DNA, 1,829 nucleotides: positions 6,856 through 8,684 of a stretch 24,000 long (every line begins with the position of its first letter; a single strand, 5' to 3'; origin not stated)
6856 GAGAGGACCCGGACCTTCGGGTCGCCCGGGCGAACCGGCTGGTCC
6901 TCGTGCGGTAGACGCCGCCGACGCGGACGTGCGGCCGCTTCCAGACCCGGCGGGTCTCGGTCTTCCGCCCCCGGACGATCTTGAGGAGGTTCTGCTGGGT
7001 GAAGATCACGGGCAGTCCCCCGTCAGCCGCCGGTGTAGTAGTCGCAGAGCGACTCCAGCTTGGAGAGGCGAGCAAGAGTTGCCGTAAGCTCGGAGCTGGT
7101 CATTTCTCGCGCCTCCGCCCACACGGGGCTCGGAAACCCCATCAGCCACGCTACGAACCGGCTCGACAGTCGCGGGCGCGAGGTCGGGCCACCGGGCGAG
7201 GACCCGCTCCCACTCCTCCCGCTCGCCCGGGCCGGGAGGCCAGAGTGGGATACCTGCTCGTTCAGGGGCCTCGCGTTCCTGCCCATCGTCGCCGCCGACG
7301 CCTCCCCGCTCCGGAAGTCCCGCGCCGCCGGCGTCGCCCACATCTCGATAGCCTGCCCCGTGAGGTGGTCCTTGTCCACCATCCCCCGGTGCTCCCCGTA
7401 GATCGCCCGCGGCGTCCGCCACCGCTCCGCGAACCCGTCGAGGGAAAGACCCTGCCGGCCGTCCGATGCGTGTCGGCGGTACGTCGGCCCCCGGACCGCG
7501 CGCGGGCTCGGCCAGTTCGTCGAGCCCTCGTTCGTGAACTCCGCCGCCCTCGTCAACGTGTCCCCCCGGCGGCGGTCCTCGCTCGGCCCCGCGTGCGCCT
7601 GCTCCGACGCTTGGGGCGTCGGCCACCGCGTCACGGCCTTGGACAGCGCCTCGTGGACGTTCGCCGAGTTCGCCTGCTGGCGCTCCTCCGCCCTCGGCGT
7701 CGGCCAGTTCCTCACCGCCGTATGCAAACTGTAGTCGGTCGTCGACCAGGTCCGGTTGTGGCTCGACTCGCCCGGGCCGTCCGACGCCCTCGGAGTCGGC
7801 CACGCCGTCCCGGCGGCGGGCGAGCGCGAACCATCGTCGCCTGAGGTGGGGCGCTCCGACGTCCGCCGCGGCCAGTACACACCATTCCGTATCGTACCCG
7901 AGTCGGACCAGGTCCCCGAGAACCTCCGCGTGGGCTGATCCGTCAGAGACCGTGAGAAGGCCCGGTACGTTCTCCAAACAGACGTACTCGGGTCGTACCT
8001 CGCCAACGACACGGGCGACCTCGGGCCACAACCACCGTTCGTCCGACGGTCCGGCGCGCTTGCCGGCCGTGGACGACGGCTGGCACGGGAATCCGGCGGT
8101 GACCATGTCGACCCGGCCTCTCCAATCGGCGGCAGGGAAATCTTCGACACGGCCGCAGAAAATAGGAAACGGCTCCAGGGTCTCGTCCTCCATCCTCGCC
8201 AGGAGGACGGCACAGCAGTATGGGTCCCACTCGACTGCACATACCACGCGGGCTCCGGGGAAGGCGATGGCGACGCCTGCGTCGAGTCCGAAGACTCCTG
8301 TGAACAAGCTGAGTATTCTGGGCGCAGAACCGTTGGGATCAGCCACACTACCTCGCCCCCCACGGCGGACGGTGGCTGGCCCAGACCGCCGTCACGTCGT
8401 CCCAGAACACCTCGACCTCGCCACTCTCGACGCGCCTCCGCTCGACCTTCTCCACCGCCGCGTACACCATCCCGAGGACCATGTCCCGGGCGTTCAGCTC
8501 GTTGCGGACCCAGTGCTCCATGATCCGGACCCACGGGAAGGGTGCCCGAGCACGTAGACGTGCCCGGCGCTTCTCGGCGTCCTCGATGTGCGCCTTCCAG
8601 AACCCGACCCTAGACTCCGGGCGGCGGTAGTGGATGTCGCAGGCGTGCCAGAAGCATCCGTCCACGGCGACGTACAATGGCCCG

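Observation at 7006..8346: C5-cytosine methyltransferase whose conserved segments alternate between two reading frames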

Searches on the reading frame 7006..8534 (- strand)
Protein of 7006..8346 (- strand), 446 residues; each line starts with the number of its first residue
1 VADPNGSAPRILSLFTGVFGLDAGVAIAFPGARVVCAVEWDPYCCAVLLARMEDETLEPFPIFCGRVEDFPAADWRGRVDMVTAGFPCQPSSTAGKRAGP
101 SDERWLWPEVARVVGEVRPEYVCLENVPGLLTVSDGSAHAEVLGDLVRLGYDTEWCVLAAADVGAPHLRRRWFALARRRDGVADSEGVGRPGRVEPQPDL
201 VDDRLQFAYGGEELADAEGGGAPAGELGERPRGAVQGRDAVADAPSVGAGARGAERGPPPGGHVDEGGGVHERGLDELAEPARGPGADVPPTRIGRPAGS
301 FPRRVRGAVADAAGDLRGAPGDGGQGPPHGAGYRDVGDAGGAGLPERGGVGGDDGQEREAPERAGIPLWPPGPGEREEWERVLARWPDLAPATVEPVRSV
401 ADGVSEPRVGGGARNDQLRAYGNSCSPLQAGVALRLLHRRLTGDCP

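Call 3: search_protein_families(library=pfam, proteins=[window:7006-8346:-, window:7023-8534:-], max_evalue=1)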
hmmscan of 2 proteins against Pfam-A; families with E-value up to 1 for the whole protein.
window:7006-8346:- (446 aa): 1 family
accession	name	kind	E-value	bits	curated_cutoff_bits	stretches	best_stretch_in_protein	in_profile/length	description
PF00145.23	DNA_methylase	-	1.2e-33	117.3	22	1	10-181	2-165/324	C-5 cytosine-specific DNA methylase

window:7023-8534:- (503 aa): 0 families

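Call 24: search_protein_families(library=phrogs, proteins=[window:7023-8348:-, window:7006-8346:-], max_evalue=0.01)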
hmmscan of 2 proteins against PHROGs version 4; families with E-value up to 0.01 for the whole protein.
window:7023-8348:- (441 aa): 1 family
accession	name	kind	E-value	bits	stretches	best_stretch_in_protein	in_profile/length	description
phrog_1008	-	other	5.6e-27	96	2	82-259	40-216/329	DNA methyltransferase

window:7006-8346:- (446 aa): 5 families
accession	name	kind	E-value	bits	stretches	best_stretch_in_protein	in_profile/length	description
phrog_363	-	other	1.4e-50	173.3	1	9-435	54-310/327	DNA methyltransferase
phrog_116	-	other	5.5e-45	154.9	1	8-184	207-379/779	DNA methyltransferase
phrog_29583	-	other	5.5e-37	128.6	2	6-179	3-191/468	DNA methyltransferase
phrog_32758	-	other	5.3e-09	37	1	141-188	7-54/154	DNA methyltransferase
phrog_5999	-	other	0.0052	17.8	0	68-100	56-90/109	DNA methyltransferase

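Call 25: search_protein_families(library=ncbifam, proteins=[window:7023-8348:-, window:7006-8346:-], max_evalue=0.01)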
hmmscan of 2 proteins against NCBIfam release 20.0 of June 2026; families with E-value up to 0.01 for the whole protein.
window:7023-8348:- (441 aa): 0 families

window:7006-8346:- (446 aa): 2 families
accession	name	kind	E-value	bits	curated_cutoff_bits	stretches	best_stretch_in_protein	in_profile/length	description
TIGR00675.1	dcm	superfamily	1.5e-26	93.9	100.65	1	12-180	2-163/329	DNA (cytosine-5-)-methyltransferase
NF007772.0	PRK10458.1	subfamily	0.0032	16.1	710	0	80-153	171-254/472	DNA cytosine methylase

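Call 26: find_homologous_proteins(query=window:7026-8348:-, max_evalue=0.001)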
Query window:7026-8348:- (441 aa): 160 proteins with E <= 0.001 among 8000 candidates; the best 120 are listed.
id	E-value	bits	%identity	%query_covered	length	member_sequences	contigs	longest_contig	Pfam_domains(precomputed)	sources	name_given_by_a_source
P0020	7.6e-62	228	31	82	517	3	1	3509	-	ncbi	-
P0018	9.0e-51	191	40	51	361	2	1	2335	-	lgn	-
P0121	3.2e-50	190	36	93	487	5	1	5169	-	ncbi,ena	-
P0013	1.5e-49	187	42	51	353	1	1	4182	-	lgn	-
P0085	3.1e-42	163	34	58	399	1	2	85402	-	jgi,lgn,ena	-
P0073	1.2e-41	161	40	45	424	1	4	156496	-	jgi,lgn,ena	jgi:DNA (cytosine-5)-methyltransferase 1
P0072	1.6e-41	161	44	45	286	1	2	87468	-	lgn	-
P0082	4.4e-41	159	45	52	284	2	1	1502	-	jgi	jgi:hypothetical protein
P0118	1.5e-40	158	36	51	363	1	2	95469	-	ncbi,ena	-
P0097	2.6e-40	157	49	41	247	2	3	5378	-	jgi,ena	jgi:hypothetical protein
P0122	3.1e-37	147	34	89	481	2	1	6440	-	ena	-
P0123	7.5e-37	146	40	56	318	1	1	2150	-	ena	-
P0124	1.2e-34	138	37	51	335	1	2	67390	-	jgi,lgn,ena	-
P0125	1.4e-31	128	31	100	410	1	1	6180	-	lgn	-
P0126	1.7e-30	125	34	86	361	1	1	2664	-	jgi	jgi:hypothetical protein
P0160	4.2e-14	71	29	56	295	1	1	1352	PF00145.24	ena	-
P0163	2.1e-13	68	32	54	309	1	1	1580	PF00145.24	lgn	-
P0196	1.8e-9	55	34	42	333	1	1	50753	PF00145.24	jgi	jgi:hypothetical protein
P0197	2.1e-9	55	48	14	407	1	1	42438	PF00145.24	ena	-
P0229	1.1e-6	46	59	10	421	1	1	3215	PF00145.24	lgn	-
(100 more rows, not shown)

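Call 67: predict_structure(alignment_id=A3)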
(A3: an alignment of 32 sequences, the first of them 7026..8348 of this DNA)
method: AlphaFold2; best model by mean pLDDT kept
length: 441 residues; sequences in the alignment: 32
mean_pLDDT: 53.2   pTM: 0.23
mean pLDDT of the five models: 53.2, 51.4, 48.8, 48.1, 46.6
residues with pLDDT >= 90: 0; 70-90: 71; 50-70: 145; < 50: 225
segments of 3 or more residues with pLDDT < 50: 1-30, 37-39, 64-97, 99-114, 128-140, 166-178, 196-199, 245-294, 312-315, 330-348, 367-388
pLDDT, mean of each block of 10 residues (from residue 1): 39 35 41 49 52 54 44 36 36 45 44 56 62 43 67 82 57 43 53 52 53 63 56 67 50 41 39 43 39 49 59 49 56 40 43 58 51 44 47 80 76 78 84 85 63
secondary structure, 60 per line:
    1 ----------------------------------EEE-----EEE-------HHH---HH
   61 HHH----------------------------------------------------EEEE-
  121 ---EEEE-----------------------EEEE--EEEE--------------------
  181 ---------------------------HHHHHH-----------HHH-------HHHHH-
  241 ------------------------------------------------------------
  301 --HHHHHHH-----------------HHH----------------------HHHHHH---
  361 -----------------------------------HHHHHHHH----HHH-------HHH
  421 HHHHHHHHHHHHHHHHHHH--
elements in order: E35-37 E43-45 H59-63 E116-119 E124-127 E151-154 E157-160 H208-213 H235-239 H303-309 H352-357 H396-403 H418-439

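Call 68: predict_structure(alignment_id=A4)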
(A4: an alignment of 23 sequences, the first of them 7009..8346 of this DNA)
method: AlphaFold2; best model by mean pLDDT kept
length: 446 residues; sequences in the alignment: 23
mean_pLDDT: 59.6   pTM: 0.55
mean pLDDT of the five models: 59.6, 58.6, 58.4, 57.8, 56.3
residues with pLDDT >= 90: 112; 70-90: 71; 50-70: 40; < 50: 223
segments of 3 or more residues with pLDDT < 50: 2-4, 90-95, 187-292, 298-363, 366-369, 372-374, 390-422
pLDDT, mean of each block of 10 residues (from residue 1): 65 90 92 94 86 90 92 97 76 52 85 96 84 80 95 93 80 94 60 38 32 32 34 31 31 33 29 29 34 50 27 32 32 28 31 36 46 60 62 41 40 38 72 94 74
secondary structure, 60 per line:
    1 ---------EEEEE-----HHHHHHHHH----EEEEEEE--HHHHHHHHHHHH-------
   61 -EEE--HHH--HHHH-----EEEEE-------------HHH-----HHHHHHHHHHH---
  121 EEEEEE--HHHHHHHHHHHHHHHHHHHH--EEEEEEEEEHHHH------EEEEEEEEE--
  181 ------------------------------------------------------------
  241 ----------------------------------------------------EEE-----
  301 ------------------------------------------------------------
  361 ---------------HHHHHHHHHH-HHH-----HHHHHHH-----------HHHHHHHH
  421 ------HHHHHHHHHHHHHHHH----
elements in order: E10-14 H20-28 E33-39 H42-53 E62-64 H72-75 E81-85 H107-117 E121-126 H129-148 E151-159 H160-163 E170-178 E293-295 H376-385 H395-401 H413-420 H427-442

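Call 70: search_solved_structures(query=window:7026-8348:-, max_evalue=1)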
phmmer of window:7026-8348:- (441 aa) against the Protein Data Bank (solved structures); distinct sequences matched with E-value up to 1: 0.

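Call 75: fold_search(model_id=the predicted structure, library=pdb)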
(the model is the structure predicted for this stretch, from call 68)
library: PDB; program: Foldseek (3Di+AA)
matches with E <= 10: 1914; with E <= 0.001: 719
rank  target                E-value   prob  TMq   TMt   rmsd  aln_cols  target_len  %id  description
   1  2z6q_A                2.1e-13  1.00  0.33  0.44   2.9       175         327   28  Ternary structure of Arg165Ala M.HhaI C5-Cytosine DNA methyltransferase with unmodified DNA and AdoHcy (released 2007-08-28)
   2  1fjx_A                3.1e-13  1.00  0.33  0.45   3.0       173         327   29  STRUCTURE OF TERNARY COMPLEX OF HHAI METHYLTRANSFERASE MUTANT (T250G) IN COMPLEX WITH DNA AND ADOHCY (released 2000-12-15)
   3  2i9k_A                3.9e-13  1.00  0.34  0.45   2.8       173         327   30  Engineered Extrahelical Base Destabilization Enhances Sequence Discrimination of DNA Methyltransferase M.HhaI (released 2006-10-10)
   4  2uz4_A                3.9e-13  1.00  0.33  0.45   3.0       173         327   29  HhaI DNA methyltransferase R165N mutant complex with 13mer GCGC-GMGC oligonucleotide and SAH (released 2008-06-03)
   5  1dct_A                5.6e-13  1.00  0.34  0.46   2.3       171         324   28  DNA (CYTOSINE-5) METHYLASE FROM HAEIII COVALENTLY BOUND TO DNA (released 1995-09-15)
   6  2uyc_A                8.0e-13  1.00  0.33  0.45   3.0       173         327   29  HhaI DNA methyltransferase R163N mutant complex with 13mer GCGC-GMGC oligonucleotide and SAH (released 2008-05-27)
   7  2zcj_A                1.2e-12  1.00  0.33  0.45   2.8       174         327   29  Ternary structure of the Glu119Gln M.HhaI, C5-Cytosine DNA methyltransferase, with unmodified DNA and AdoHcy (released 2007-12-04)
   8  2z6u_A                2.4e-12  1.00  0.34  0.46   2.4       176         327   29  Ternary structure of the Glu119Ala M.HhaI, C5-Cytosine DNA methyltransferase, with unmodified DNA and AdoHcy (released 2007-11-20)
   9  2z6a_A                2.7e-12  1.00  0.34  0.46   2.5       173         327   29  S-Adenosyl-L-methionine-Dependent Methyl Transfer: Observable Precatalytic Intermediates during DNA Cytosine Methylati (released 2007-08-21)
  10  2uyh_A                3.6e-12  1.00  0.33  0.45   2.9       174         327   29  HhaI DNA methyltransferase S87Q-Q237S mutant complex with 13mer GCGC- GMGC oligonucleotide and SAH (released 2008-05-27)
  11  9ped_A                4.9e-12  1.00  0.35  0.20   4.4       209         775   18  Cryo-EM structure of Arabidopsis thaliana Met1 in complex with DNA (released 2025-10-22)
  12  3ubt_A                5.5e-12  1.00  0.31  0.42   4.0       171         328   27  Crystal Structure of C71S Mutant of DNA Cytosine-5 Methyltransferase M.HaeIII Bound to DNA (released 2012-10-03)
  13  9k2w_B                6.2e-12  1.00  0.30  0.14   4.9       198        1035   22  Cryo-EM structure of USP7:DNMT1 complex; closed conformation (released 2025-06-25)
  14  1svu_B                6.6e-12  1.00  0.30  0.42   4.6       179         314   26  Structure of the Q237W mutant of HhaI DNA methyltransferase: an insight into protein-protein interactions (released 2004-06-29)
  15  9m5u_A                7.0e-12  1.00  0.34  0.20   2.8       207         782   18  Cryo-EM structure of Arabidopsis thaliana MET1 (aa:621-1534) in complex with hemimethylated DNA analog (released 2025-08-20)
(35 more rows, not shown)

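Call 78: search_solved_structures(query=A4, max_evalue=0.00001, show_alignments=0)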
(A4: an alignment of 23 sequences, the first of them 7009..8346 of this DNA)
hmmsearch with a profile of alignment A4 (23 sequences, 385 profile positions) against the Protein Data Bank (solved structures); distinct sequences matched with E-value up to 0.00001: 47.
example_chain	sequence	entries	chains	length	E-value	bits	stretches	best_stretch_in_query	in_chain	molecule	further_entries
1fjx_A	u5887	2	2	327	9.6e-25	91.2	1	9-187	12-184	HHAI DNA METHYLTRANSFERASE | MODIFICATION METHYLASE HHAI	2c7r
10mh_A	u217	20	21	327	9.6e-25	91.2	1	9-187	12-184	PROTEIN (CYTOSINE-SPECIFIC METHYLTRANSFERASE HHAI) | HaeIII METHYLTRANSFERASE | Modification methylase HhaI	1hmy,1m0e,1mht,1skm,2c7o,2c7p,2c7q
1svu_A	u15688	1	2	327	1.1e-24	91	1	9-186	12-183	Modification methylase HhaI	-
2uyh_A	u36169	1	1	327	2.3e-24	90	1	9-187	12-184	MODIFICATION METHYLASE HHAI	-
2i9k_A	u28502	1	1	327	3e-24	89.6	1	9-187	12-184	Modification methylase HhaI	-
2uyc_A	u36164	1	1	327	1.3e-23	87.5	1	9-187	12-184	MODIFICATION METHYLASE HHAI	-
2zcj_A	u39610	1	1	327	1.4e-23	87.4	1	9-187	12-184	Modification methylase HhaI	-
2z6u_A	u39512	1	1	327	2.6e-23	86.5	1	9-187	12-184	Modification methylase HhaI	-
2uz4_A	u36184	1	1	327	2.8e-23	86.4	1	9-187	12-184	MODIFICATION METHYLASE HHAI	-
2z6q_A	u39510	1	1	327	4e-23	85.9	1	9-187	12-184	Modification methylase HhaI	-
2z6a_A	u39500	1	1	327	1.1e-22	84.4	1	9-187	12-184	Modification methylase HhaI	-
1dct_A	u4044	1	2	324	3.9e-19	72.7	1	9-176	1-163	PROTEIN (MODIFICATION METHYLASE HAEIII)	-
3ubt_Y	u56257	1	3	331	5.3e-17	65.7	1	9-176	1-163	Modification methylase HaeIII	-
3g7u_A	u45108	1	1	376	2.8e-12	50.2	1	9-178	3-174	Cytosine-specific methyltransferase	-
3lx6_A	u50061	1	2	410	4.6e-12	49.5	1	79-150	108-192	Cytosine-specific methyltransferase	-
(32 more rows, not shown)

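Call 100: search_protein_representatives(alignment_id=A3)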
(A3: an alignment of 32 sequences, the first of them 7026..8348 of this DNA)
Query: 32 sequences, 458 profile positions. Proteins with E-value up to 0.001 (for the whole library): 47404; up to 1e-10: 34014; up to 1e-30: 10402. The best 150 are listed.
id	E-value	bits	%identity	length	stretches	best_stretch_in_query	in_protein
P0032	1.9e-135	468.9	-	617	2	2-332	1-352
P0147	3.3e-132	458.2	-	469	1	2-448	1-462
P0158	2.0e-130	452.4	-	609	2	2-335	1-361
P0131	2.6e-126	438.8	-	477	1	2-448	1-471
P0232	9.4e-122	423.8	-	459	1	2-448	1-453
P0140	9.6e-121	420.4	-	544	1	1-448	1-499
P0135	6.1e-111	388.1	-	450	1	2-452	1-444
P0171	4.5e-109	382.0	-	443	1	2-449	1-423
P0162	9.6e-109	380.9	-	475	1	2-448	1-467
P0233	6.3e-107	374.9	-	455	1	2-454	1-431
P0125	9.2e-107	374.3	-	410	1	2-449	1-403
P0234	1.5e-104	367.0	-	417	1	2-448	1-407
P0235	2.7e-104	366.2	-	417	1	2-448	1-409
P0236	1.2e-103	364.1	-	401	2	1-275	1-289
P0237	1.6e-103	363.6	-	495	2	2-306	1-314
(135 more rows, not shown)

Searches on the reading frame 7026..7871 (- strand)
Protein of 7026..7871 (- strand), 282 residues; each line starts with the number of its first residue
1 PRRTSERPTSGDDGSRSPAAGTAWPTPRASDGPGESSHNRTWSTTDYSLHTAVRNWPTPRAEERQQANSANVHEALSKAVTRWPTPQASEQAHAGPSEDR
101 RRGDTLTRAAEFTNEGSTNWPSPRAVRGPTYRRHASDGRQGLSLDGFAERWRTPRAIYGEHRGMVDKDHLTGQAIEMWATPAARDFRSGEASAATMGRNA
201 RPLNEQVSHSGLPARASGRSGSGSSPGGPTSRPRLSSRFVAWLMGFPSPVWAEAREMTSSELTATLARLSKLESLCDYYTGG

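Call 7: search_dna_similar(query=window:7026-7871:-, collection=phages, mode=protein, max_rows=25, max_evalue=0.001)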
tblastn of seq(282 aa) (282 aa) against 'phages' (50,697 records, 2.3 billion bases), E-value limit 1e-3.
No match.
